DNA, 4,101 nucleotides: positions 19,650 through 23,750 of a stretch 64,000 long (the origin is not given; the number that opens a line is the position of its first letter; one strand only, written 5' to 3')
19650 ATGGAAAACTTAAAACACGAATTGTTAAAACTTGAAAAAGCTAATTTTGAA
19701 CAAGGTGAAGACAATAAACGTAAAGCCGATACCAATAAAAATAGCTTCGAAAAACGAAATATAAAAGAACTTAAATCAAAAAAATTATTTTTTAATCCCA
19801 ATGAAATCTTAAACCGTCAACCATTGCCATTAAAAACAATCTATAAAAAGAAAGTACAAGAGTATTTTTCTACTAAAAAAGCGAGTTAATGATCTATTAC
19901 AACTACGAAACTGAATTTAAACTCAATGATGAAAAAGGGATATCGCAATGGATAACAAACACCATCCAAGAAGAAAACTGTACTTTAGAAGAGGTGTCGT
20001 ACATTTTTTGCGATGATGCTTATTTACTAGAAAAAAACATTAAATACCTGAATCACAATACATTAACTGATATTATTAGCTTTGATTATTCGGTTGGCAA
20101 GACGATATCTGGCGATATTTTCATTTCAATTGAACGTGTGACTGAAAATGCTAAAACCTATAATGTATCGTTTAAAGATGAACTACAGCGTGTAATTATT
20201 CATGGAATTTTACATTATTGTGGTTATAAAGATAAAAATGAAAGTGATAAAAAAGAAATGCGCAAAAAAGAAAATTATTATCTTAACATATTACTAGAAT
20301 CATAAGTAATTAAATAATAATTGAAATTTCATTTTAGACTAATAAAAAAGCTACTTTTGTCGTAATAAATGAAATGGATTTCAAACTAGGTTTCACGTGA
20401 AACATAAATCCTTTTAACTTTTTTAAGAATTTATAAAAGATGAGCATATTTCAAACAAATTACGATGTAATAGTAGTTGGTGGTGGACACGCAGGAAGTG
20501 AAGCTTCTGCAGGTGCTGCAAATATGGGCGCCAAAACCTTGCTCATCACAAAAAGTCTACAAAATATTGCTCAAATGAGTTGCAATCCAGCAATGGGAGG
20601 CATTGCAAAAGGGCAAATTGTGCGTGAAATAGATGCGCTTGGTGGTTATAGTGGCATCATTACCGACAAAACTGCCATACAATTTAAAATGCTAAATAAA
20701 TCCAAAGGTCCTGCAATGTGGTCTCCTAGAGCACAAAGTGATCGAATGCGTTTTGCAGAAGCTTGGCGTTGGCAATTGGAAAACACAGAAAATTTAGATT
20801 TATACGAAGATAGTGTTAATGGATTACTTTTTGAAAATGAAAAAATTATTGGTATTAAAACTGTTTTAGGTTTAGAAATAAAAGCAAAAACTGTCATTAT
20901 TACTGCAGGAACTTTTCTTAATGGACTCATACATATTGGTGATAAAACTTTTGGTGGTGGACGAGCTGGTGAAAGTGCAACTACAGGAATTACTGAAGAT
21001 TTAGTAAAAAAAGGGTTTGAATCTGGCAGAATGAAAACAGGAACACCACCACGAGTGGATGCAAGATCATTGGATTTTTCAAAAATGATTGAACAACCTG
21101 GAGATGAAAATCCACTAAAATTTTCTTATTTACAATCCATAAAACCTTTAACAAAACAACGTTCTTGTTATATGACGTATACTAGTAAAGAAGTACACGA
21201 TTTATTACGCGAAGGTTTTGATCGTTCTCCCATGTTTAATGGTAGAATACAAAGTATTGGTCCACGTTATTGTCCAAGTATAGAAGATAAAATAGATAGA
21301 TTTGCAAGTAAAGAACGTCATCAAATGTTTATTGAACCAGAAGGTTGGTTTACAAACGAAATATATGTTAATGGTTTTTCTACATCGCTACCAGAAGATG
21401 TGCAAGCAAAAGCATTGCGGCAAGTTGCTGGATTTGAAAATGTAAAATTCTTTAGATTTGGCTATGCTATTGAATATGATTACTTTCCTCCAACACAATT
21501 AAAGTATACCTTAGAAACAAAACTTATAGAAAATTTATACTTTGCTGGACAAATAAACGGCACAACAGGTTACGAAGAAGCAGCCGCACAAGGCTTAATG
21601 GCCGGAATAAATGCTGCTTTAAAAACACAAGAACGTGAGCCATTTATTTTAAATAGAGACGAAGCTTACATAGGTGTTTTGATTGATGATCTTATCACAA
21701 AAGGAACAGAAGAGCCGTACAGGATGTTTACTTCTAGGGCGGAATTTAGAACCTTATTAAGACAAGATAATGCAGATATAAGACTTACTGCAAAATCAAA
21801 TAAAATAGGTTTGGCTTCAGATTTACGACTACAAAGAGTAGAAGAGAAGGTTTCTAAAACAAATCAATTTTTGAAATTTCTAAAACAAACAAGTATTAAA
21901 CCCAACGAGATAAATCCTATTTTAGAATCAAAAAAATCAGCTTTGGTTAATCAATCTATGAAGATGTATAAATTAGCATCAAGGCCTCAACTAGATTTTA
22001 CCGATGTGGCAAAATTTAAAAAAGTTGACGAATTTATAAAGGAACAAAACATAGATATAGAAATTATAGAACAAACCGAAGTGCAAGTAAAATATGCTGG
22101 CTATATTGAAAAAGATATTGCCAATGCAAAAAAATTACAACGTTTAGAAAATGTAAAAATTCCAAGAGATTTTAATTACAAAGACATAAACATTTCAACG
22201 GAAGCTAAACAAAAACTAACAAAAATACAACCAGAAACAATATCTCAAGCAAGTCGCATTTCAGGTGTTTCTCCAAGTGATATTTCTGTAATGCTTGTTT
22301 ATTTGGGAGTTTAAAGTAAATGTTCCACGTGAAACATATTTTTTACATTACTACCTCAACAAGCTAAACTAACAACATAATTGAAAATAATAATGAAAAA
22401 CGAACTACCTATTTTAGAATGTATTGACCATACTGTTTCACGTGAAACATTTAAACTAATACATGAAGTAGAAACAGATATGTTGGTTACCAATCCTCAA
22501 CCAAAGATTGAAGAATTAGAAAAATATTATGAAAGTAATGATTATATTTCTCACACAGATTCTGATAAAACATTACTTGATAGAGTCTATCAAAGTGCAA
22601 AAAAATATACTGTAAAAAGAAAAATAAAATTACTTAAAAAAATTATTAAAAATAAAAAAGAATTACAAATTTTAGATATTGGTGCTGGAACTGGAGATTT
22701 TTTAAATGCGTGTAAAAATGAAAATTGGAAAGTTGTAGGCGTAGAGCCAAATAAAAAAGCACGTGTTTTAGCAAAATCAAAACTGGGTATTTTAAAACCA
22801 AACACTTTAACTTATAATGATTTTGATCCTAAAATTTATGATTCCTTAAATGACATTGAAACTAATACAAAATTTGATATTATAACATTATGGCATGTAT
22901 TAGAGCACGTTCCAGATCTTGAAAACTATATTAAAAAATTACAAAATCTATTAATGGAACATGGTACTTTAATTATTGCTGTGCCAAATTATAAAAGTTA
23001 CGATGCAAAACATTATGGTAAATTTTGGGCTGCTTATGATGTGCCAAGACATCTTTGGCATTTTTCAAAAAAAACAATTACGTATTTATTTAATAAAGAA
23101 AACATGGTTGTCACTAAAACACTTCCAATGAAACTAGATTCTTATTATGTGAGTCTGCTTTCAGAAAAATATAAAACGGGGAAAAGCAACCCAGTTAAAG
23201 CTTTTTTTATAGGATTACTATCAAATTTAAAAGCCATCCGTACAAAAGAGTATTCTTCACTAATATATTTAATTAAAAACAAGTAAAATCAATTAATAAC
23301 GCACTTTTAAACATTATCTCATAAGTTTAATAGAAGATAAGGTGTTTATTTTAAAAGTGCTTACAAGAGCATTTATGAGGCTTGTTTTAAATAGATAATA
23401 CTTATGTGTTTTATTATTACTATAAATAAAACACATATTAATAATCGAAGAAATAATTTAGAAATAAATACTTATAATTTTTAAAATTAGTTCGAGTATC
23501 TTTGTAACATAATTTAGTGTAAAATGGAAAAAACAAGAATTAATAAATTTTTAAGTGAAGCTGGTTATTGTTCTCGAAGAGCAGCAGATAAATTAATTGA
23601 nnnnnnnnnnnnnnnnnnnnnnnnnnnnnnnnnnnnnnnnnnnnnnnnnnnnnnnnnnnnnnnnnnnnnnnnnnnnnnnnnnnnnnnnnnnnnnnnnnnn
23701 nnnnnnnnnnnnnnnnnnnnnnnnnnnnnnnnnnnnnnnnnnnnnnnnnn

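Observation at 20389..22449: Three ParB-type parS centromere sites bracket mnmG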

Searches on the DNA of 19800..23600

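Call 60: search_rna_families(source=window, start=19800, end=23600, threshold=evalue, max_evalue=1)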
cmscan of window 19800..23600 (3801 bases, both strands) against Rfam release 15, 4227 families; matches with E-value up to 1: 1.
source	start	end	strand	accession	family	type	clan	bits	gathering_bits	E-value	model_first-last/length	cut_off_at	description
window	21994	22078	+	RF00225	IRES_Tobamo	Cis-reg; IRES;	-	25.4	50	0.84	1-151/151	no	Tobamovirus internal ribosome entry site (IRES)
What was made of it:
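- There is no Rfam match (call 60).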

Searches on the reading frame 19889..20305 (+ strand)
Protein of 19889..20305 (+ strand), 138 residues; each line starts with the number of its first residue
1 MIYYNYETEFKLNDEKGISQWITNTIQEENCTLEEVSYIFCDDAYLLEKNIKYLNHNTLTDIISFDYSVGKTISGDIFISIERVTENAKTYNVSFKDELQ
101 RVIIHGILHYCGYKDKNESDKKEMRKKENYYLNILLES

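Call 7: search_protein_families(library=ncbifam, proteins=[window:19889-20305:+])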
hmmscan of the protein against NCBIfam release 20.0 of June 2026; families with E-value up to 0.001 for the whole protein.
window:19889-20305:+ (138 aa): 2 families
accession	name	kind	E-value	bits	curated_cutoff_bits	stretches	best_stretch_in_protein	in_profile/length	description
TIGR00043.2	TIGR00043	equivalog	7e-31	106.8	45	1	7-133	4-140/146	rRNA maturation RNase YbeY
NF010570.0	PRK13963.1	equivalog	7.1e-08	32.1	274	1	12-129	132-248/261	rRNA maturation RNase YbeY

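Call 8: search_protein_families(library=pfam, proteins=[window:19889-20305:+])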
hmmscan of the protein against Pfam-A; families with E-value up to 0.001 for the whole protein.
window:19889-20305:+ (138 aa): 1 family
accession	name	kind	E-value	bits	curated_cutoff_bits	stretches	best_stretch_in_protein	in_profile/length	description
PF02130.23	YbeY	-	4.2e-30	104.7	25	1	11-133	4-127/129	Endoribonuclease YbeY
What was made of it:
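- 19889..20305 (+): ybeY, the upstream neighbour. Included for context only. Calls 7 and 8.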
